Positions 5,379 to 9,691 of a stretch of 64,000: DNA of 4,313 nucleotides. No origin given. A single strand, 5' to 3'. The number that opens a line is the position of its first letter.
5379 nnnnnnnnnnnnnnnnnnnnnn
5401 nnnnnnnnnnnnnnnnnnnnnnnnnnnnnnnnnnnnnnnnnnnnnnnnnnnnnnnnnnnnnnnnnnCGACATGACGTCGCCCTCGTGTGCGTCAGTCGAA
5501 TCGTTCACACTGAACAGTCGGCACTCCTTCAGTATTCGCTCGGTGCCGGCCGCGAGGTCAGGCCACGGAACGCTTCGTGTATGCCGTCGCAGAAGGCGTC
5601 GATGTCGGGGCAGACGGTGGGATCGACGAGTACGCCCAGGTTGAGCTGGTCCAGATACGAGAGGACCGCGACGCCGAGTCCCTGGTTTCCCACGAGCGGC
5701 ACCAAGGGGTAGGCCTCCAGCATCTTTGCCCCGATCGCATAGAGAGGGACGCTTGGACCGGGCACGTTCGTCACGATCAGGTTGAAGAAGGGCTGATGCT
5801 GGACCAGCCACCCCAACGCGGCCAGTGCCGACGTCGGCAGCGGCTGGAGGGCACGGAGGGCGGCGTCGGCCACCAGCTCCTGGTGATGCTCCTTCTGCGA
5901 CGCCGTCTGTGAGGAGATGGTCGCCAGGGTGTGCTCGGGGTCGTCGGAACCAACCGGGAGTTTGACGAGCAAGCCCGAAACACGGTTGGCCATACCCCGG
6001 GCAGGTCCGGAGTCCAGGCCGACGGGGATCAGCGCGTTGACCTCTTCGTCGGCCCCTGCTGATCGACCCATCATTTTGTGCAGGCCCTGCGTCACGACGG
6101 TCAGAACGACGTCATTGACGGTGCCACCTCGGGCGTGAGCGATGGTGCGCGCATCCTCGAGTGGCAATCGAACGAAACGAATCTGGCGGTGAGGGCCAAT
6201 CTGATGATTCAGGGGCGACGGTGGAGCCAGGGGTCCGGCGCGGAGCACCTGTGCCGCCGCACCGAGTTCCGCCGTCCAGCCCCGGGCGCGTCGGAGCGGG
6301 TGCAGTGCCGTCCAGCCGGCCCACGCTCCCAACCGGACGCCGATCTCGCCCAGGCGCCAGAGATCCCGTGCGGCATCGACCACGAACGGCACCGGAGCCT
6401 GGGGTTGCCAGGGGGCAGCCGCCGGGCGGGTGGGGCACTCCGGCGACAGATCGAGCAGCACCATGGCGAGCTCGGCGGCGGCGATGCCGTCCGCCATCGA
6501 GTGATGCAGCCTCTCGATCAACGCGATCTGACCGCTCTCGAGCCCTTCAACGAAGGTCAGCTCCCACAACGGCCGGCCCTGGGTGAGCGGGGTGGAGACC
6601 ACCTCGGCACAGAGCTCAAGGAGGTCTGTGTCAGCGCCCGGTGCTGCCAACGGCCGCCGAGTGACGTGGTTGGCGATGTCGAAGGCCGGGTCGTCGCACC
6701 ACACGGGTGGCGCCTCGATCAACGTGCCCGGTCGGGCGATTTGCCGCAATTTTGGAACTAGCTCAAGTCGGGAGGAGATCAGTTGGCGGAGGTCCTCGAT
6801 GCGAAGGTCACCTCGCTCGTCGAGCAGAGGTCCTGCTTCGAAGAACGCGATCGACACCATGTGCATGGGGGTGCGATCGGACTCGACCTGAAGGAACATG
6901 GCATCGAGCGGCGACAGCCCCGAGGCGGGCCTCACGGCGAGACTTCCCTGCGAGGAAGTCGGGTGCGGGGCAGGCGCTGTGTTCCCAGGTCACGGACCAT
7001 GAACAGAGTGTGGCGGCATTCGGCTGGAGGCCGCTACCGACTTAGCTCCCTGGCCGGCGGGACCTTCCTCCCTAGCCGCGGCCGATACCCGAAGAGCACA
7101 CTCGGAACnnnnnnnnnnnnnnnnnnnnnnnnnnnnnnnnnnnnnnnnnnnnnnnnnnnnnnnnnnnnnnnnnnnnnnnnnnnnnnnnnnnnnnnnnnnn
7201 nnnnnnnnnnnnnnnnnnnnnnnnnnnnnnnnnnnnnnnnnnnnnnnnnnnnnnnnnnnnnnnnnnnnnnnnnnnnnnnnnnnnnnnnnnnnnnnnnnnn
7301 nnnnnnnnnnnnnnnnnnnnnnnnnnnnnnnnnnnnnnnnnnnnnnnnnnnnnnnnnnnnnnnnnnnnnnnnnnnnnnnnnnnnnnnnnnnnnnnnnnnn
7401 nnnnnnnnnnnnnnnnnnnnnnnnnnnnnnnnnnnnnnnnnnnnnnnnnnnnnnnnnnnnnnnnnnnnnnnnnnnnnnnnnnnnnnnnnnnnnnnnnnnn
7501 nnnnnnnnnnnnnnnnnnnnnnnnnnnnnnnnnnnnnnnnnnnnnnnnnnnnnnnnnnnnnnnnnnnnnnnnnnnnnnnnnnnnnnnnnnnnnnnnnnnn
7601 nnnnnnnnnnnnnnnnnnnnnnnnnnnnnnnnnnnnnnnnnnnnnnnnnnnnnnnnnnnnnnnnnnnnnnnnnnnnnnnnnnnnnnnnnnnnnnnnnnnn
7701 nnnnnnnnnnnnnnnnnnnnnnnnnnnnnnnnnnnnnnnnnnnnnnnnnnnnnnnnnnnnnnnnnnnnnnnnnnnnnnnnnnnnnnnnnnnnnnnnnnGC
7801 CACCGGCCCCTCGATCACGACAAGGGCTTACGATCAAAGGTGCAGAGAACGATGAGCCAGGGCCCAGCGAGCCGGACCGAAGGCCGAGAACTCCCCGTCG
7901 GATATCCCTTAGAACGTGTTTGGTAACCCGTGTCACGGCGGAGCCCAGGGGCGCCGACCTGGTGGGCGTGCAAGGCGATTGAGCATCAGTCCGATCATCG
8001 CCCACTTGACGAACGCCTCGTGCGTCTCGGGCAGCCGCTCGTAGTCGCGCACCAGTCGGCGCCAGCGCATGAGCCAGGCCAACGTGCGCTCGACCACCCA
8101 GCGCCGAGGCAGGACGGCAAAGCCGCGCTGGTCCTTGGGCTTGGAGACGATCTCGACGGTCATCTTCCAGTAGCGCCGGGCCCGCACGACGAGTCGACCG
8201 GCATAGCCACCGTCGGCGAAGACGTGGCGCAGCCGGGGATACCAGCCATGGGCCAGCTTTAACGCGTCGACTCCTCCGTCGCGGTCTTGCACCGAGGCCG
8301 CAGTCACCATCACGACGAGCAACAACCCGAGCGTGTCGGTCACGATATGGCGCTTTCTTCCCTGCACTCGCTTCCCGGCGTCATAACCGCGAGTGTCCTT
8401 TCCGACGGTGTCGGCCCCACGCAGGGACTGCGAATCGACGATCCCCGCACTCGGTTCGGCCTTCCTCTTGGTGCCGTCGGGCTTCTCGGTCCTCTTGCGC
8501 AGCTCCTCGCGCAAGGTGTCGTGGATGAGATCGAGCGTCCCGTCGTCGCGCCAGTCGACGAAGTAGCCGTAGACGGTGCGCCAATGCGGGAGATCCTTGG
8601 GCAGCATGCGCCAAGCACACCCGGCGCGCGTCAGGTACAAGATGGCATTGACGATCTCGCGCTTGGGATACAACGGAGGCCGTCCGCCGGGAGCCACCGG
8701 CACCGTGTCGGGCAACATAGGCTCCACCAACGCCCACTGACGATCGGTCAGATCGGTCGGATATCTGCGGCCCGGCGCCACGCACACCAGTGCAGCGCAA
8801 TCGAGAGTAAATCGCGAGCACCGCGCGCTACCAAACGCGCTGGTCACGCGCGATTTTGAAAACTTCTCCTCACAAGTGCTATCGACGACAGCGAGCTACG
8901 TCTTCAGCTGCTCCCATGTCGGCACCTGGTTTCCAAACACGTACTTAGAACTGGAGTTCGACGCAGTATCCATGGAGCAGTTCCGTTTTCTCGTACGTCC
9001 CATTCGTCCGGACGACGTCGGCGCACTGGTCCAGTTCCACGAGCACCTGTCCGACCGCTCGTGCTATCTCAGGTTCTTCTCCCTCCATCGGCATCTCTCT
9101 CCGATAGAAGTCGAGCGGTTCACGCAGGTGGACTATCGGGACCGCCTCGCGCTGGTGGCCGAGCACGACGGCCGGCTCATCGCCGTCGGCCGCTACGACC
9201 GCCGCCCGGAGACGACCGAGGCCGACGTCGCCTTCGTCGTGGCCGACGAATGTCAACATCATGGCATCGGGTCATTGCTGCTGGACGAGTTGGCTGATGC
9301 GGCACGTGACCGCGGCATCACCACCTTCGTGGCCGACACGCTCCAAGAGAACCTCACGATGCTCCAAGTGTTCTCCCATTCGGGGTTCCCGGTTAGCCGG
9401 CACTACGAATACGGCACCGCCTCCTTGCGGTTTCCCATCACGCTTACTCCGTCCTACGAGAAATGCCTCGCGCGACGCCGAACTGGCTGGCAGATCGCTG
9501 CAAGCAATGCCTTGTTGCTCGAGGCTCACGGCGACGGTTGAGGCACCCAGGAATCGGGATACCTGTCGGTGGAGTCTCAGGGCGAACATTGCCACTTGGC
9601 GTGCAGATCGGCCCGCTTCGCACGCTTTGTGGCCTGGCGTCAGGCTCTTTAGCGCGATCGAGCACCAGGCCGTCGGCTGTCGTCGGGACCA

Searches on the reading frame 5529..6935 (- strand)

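Call 17: search_protein_families(library=pfam, proteins=[window:5529-6935:-], max_evalue=0.001)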
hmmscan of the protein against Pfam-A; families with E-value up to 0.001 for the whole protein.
window:5529-6935:- (468 aa): 2 families
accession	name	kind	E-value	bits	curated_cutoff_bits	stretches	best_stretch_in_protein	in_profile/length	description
PF03007.21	WS_DGAT_cat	-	2.3e-56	191.9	23.6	1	7-277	1-263/263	Wax ester synthase/diacylglycerol acyltransferase catalytic domain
PF06974.18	WS_DGAT_C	-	6.3e-32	111.1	20.7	1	317-459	3-144/145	WS/DGAT C-terminal domain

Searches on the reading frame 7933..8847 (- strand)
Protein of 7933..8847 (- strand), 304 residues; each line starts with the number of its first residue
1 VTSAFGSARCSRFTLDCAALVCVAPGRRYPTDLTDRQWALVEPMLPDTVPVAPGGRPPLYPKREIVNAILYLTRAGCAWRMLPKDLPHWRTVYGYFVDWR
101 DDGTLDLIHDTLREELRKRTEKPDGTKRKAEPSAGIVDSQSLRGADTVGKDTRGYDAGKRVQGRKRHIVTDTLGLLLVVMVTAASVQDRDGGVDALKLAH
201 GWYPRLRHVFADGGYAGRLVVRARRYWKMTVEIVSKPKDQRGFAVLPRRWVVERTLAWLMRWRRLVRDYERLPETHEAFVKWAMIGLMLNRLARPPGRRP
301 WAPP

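Call 17: search_protein_families(library=pfam, proteins=[window:7933-8847:-], max_evalue=0.001)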
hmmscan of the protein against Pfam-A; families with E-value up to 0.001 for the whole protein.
window:7933-8847:- (304 aa): 3 families
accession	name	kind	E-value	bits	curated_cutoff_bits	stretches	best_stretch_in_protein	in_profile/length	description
PF13340.11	DUF4096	-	2.9e-27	95.1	34.3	1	33-109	1-76/76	Putative transposase of IS4/5 family (DUF4096)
PF01609.27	DDE_Tnp_1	-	4.2e-27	95.7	23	1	131-284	3-196/200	Transposase DDE domain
PF13586.12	DDE_Tnp_1_2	-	4.7e-07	30.6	29.2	1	230-288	24-84/86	Transposase DDE domain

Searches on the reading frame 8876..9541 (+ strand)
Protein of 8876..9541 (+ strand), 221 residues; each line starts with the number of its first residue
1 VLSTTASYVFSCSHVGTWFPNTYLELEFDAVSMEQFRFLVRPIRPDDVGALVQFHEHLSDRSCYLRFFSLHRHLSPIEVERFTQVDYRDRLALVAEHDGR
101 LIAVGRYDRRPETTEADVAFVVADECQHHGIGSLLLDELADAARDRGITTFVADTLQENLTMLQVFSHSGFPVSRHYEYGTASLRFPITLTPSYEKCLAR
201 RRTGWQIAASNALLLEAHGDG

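Call 17: search_protein_families(library=pfam, proteins=[window:8876-9541:+], max_evalue=0.001)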
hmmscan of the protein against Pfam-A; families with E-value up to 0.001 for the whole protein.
window:8876-9541:+ (221 aa): 5 families
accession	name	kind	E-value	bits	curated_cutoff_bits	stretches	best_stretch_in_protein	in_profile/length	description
PF00583.31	Acetyltransf_1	-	4.1e-12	46.8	20.7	1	84-171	24-116/116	Acetyltransferase (GNAT) family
PF13302.13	Acetyltransf_3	-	1.3e-08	36.1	25.4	1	37-171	1-137/138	Acetyltransferase (GNAT) domain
PF13508.13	Acetyltransf_7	-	1.8e-08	35.1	27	1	92-158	5-69/84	Acetyltransferase (GNAT) domain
PF13420.13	Acetyltransf_4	-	1.5e-05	25.5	24.3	1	91-175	51-138/155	Acetyltransferase (GNAT) domain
PF13673.13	Acetyltransf_10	-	0.0001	22.7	23.6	1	89-173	30-109/128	Acetyltransferase (GNAT) domain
